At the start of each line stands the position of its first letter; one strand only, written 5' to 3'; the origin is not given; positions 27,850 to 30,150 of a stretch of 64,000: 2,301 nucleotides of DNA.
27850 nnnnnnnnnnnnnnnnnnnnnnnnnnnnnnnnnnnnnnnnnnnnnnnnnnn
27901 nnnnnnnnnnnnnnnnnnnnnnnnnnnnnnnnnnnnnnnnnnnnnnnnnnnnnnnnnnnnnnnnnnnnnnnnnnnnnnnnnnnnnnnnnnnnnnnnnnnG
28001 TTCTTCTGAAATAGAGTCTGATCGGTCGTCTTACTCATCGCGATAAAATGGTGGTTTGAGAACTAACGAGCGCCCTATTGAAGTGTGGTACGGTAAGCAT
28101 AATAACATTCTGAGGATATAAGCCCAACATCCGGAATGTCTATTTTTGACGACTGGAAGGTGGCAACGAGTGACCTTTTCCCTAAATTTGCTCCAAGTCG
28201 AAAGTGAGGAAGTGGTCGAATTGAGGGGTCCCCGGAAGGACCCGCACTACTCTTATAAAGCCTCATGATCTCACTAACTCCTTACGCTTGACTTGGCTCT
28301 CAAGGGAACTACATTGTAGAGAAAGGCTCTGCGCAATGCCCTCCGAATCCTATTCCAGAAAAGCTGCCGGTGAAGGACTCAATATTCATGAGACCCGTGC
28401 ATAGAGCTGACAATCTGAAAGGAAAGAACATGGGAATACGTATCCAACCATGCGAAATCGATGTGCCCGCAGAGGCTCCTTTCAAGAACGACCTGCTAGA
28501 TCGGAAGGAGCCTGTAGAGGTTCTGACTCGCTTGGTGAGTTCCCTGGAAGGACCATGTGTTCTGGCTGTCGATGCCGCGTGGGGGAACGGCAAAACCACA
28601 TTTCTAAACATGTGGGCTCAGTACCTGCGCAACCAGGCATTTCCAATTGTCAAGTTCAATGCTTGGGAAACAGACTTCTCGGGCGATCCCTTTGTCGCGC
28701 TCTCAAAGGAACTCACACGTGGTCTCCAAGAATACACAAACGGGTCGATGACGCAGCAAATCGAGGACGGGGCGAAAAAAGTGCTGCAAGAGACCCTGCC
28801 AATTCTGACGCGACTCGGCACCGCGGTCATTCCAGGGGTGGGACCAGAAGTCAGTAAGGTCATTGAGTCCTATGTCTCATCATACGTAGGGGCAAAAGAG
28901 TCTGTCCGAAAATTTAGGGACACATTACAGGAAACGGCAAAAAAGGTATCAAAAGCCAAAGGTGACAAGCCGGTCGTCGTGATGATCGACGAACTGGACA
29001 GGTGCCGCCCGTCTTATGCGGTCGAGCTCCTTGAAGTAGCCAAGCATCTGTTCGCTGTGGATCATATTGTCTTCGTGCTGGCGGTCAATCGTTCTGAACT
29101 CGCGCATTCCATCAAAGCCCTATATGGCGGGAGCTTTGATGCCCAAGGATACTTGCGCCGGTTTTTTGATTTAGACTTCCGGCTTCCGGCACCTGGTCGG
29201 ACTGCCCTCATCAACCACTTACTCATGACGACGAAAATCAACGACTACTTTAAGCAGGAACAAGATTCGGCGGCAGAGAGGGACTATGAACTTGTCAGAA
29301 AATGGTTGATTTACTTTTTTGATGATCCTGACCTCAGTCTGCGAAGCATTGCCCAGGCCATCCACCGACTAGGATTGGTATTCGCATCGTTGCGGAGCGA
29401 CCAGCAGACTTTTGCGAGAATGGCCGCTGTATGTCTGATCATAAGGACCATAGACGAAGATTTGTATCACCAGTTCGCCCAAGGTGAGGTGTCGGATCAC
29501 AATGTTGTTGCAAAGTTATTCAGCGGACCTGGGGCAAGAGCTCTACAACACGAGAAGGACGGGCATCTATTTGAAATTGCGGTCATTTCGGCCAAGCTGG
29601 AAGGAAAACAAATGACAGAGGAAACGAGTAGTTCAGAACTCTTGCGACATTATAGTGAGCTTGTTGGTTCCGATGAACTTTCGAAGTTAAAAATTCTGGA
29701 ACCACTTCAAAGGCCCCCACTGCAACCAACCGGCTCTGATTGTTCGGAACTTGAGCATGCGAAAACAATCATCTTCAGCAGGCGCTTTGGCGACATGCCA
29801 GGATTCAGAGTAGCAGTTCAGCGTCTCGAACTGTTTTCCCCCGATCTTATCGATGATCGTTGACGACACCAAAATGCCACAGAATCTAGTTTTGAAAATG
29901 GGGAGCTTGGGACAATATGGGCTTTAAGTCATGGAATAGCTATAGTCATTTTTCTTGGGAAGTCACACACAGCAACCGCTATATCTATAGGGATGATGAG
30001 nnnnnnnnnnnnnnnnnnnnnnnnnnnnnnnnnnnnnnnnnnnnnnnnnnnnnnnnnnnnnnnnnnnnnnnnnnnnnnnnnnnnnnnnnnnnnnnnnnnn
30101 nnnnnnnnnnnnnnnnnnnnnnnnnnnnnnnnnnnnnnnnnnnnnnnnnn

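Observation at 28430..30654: KAP-family NTPase directly upstream of a RES-domain protein with no antitoxin: candidate undescribed two-gene defence module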

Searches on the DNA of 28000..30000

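Call 75: search_rna_families(source=window, start=28000, end=30000, threshold=evalue, max_evalue=1)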
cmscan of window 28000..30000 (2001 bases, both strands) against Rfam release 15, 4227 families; matches with E-value up to 1: 0.
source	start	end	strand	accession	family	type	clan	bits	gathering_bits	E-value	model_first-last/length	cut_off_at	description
